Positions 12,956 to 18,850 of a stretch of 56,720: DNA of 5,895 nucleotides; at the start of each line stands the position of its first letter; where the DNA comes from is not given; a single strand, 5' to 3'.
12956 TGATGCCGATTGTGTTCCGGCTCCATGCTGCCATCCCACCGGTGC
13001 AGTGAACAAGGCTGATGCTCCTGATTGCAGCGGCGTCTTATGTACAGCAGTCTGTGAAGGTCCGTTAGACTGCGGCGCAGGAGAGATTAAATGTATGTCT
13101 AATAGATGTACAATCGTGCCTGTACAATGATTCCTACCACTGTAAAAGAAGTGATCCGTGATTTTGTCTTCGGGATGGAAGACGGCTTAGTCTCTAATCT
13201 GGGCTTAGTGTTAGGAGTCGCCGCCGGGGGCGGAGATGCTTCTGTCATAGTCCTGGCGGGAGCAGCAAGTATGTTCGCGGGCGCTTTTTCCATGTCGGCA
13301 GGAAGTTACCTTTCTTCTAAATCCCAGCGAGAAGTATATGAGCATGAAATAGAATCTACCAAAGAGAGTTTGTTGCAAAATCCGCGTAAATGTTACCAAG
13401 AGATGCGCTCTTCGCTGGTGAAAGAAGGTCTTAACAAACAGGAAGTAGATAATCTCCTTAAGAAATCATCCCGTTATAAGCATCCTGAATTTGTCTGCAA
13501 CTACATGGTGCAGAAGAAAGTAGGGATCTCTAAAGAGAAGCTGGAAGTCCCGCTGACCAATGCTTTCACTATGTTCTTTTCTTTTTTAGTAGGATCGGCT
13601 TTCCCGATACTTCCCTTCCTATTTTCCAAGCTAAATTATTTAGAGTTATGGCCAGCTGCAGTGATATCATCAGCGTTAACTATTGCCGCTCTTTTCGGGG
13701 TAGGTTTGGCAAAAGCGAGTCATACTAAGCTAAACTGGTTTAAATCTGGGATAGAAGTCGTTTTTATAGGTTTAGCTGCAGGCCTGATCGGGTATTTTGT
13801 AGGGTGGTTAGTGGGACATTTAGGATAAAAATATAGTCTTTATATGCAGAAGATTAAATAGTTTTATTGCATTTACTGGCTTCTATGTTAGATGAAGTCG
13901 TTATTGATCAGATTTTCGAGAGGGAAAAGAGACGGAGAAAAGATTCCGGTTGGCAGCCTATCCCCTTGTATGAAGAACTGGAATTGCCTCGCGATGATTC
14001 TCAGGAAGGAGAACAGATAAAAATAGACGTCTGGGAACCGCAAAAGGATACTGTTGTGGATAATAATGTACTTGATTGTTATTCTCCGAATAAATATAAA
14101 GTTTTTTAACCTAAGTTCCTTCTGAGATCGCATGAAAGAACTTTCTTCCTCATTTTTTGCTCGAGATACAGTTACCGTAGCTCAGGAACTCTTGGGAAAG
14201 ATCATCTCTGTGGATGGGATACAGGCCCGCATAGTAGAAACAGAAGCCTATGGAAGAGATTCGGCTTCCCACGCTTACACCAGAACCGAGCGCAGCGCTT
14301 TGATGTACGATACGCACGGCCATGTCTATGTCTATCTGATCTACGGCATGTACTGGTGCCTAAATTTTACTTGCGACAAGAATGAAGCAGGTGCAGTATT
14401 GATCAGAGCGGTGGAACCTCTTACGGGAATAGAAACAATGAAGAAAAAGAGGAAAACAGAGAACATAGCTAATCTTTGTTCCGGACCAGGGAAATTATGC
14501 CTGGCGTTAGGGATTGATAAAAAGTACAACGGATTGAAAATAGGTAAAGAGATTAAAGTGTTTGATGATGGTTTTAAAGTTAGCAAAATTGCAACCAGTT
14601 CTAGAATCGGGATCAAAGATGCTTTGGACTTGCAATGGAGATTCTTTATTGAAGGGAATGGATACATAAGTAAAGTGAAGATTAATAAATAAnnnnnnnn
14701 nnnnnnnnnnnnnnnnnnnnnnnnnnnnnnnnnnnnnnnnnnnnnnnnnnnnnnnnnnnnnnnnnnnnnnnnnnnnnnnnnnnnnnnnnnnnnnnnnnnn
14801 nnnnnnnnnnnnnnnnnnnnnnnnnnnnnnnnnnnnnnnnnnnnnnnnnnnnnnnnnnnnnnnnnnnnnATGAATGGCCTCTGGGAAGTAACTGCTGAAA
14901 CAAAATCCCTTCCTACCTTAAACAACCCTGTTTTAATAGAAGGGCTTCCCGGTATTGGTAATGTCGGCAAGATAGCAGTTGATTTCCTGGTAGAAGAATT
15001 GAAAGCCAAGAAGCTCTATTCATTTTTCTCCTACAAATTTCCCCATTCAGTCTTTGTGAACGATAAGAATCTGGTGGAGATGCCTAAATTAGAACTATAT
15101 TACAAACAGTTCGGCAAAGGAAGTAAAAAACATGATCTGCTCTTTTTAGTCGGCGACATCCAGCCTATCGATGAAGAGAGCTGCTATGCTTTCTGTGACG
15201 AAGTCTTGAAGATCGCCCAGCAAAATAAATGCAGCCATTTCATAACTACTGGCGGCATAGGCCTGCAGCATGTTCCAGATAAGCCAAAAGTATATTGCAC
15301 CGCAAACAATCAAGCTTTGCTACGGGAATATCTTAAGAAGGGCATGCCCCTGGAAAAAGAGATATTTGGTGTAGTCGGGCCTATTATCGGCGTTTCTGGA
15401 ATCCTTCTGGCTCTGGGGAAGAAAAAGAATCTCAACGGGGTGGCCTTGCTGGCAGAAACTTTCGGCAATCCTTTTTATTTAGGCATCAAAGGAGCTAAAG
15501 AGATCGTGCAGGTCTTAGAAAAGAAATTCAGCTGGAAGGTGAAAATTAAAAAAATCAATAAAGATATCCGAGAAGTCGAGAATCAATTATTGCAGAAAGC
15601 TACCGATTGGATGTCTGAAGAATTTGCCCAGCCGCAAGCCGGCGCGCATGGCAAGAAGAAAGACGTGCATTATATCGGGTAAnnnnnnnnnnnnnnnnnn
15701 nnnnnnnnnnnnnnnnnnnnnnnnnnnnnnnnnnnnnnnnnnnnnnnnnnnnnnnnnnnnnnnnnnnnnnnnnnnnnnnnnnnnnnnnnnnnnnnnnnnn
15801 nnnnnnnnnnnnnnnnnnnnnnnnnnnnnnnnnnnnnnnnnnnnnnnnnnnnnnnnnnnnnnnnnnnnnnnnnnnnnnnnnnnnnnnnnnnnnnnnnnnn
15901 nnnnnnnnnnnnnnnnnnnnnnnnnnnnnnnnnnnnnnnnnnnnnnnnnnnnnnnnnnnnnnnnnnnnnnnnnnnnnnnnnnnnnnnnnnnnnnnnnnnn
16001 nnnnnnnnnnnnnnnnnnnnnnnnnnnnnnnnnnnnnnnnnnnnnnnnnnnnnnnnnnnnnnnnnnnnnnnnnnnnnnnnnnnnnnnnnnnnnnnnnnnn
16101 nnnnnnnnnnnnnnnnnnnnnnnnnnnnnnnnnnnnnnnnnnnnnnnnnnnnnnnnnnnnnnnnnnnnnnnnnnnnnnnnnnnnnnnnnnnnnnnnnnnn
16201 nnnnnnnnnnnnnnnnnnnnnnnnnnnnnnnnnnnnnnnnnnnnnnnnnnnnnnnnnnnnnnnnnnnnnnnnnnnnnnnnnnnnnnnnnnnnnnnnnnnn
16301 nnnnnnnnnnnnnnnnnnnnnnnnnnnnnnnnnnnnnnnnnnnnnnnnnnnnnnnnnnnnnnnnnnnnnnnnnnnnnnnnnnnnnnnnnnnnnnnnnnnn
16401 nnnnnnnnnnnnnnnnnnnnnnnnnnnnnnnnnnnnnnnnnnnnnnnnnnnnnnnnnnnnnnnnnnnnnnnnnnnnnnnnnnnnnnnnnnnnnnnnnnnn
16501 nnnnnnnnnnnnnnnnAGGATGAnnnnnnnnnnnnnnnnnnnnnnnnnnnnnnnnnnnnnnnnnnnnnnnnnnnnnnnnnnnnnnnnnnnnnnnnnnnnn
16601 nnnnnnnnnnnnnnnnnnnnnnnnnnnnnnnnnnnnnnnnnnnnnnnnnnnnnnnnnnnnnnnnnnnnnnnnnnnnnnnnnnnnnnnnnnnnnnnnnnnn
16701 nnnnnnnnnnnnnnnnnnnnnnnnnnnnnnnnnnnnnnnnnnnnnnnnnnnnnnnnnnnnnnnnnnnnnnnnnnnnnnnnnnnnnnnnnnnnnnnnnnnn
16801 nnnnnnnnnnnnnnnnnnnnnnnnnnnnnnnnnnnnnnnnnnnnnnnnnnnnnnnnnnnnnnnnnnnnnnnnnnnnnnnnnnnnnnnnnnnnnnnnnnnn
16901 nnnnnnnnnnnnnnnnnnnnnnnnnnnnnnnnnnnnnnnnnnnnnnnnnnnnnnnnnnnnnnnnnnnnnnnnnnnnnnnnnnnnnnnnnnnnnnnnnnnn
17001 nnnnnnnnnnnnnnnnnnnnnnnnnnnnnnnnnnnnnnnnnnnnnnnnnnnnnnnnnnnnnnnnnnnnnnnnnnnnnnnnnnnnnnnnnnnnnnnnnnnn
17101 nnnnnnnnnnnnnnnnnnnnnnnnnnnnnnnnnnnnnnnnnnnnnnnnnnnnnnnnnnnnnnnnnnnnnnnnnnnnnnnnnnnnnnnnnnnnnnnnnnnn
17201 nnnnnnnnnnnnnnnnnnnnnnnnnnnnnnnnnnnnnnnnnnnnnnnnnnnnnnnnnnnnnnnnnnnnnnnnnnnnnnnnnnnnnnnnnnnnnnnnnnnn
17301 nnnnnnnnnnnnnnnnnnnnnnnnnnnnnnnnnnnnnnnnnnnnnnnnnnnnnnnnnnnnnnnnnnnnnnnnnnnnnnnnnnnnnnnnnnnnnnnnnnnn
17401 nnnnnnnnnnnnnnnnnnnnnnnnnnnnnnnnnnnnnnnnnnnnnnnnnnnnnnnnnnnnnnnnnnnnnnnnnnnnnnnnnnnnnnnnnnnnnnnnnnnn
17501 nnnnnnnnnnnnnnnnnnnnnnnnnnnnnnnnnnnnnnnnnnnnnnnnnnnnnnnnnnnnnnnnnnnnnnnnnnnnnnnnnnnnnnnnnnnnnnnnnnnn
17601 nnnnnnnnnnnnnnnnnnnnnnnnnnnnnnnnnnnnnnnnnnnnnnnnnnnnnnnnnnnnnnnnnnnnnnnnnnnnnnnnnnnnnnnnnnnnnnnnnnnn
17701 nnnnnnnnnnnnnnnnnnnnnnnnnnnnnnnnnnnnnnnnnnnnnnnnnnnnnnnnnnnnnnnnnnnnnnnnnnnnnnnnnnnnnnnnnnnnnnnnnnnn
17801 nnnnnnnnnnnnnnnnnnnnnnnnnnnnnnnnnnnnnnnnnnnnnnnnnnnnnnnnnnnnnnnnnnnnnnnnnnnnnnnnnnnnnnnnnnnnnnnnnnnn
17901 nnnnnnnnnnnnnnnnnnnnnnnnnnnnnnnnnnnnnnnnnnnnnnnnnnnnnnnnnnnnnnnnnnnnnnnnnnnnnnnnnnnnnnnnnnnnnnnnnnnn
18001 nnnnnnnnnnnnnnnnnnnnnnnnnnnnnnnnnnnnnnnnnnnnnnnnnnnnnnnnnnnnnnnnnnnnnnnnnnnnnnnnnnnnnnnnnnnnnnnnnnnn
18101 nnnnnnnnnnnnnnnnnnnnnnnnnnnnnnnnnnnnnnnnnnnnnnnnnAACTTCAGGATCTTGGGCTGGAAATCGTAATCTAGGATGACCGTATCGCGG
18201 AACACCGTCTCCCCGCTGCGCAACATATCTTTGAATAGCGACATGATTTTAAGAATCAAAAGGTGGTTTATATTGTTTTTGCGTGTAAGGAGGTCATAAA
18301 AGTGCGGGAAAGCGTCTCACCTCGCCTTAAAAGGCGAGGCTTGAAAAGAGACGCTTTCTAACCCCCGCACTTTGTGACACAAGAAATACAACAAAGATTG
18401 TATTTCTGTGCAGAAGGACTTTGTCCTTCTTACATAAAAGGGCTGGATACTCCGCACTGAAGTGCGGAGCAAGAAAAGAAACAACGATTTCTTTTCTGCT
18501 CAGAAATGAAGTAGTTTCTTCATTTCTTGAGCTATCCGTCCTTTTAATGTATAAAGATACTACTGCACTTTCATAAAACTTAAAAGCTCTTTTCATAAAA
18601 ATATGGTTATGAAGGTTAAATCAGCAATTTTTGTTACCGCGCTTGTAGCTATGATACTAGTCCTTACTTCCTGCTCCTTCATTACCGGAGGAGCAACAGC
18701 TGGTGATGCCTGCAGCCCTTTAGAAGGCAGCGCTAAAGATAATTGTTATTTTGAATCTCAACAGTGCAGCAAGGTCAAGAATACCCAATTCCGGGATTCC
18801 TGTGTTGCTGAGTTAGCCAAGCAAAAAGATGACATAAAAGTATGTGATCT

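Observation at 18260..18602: Hairpin-module locus B fills the orc1/cdc6 upstream region: replication origin candidate, or colonised spacer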

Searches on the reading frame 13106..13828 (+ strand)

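Call 57: search_protein_families(library=pfam, proteins=[window:13106-13828:+], max_evalue=0.00001)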
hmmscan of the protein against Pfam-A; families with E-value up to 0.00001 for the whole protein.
window:13106-13828:+ (240 aa): 1 family
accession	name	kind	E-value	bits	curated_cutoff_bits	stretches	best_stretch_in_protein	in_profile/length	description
PF01988.24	VIT1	-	2e-59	201.4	28.1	1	17-233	1-213/214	VIT family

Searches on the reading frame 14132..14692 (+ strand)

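Call 57: search_protein_families(library=pfam, proteins=[window:14132-14692:+], max_evalue=0.00001)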
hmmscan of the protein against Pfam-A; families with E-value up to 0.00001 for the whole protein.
window:14132-14692:+ (186 aa): 1 family
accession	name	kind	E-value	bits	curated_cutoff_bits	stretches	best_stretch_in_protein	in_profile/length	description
PF02245.21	Pur_DNA_glyco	-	2.4e-59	200.2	27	1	7-176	1-180/181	Methylpurine-DNA glycosylase (MPG)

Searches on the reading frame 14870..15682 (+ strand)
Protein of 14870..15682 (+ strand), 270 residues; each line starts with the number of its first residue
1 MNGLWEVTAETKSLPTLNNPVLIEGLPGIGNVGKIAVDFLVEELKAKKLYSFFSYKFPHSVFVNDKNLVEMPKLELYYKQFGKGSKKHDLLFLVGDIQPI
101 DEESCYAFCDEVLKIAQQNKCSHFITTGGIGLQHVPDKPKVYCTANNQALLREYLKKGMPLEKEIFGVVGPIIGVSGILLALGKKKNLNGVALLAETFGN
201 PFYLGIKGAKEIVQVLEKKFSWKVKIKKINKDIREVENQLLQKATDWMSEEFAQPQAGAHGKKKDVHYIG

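Call 13: search_protein_families(library=pfam, proteins=[window:14870-15682:+])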
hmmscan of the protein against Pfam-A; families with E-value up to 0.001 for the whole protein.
window:14870-15682:+ (270 aa): 1 family
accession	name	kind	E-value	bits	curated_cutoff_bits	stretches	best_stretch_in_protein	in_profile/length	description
PF09754.15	PAC2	-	1.4e-37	130.1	25.8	1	22-240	1-211/215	PAC2 family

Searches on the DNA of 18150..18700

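Call 27: search_rna_families(source=window, start=18150, end=18700, threshold=evalue, max_evalue=10)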
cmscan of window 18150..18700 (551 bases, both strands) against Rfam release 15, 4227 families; matches with E-value up to 10: 14.
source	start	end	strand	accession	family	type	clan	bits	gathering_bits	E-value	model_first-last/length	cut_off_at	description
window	18493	18564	+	RF04348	Plastid-psbM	Cis-reg;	-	26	52.7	0.18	1-79/79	no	Plastid-psbM 3UTR RNA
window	18475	18584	-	RF04342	Plastid-psbA-1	Cis-reg;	CL00153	22.3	54.3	1.8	1-114/114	no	Plastid-psbA-1 3UTR RNA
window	18421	18520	+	RF00515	PyrR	Cis-reg;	-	20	54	2.5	1-115/115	no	PyrR binding site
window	18524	18601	-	RF01428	snoR128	Gene; snRNA; snoRNA; CD-box;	-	18.7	40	6.6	1-91/91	no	small nucleolar RNA snoR128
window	18413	18501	+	RF01409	STnc250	Gene; sRNA;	-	18.1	42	0.5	1-94/94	no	STnc250 Hfq binding RNA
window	18419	18519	+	RF02618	SSRC34_2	Gene; sRNA;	-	17.6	48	3.1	1-125/125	no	Streptococcus sRNA 34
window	18473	18530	+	RF04343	Plastid-psbA-2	Cis-reg;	CL00153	16.9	55.8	2.4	1-60/60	no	Plastid-psbA-2 3UTR RNA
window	18499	18612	+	RF00063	SscA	Gene;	-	16.2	60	6.5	1-96/96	no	SscA RNA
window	18380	18499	+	RF00336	snoJ26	Gene; snRNA; snoRNA; CD-box;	-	15.5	50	9.4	1-147/147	no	Small nucleolar RNA J26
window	18290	18437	-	RF00558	L20_leader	Cis-reg; leader;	-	15.3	58.7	2.9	1-127/127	no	Ribosomal protein L20 leader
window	18246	18345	+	RF01732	asd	Gene; sRNA;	-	14.4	84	2.9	1-146/146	no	MarS sRNA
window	18497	18532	-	RF00994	mir-1255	Gene; miRNA;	-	14.1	63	8.6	1-67/67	no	mir-1255 microRNA precursor family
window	18336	18536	-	RF02876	AS-pc02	Gene; antisense;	-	13.8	40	0.56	1-185/185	no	Antisense to pHK01_099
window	18293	18378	+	RF02924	skipping-rope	Gene; sRNA;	-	13.4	36.7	4.4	1-80/80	no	skipping-rope RNA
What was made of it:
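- On Known RNA families (Rfam 15): The best hit in the spacer scores 26 bits against a gathering score of 52.7 (call 27).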
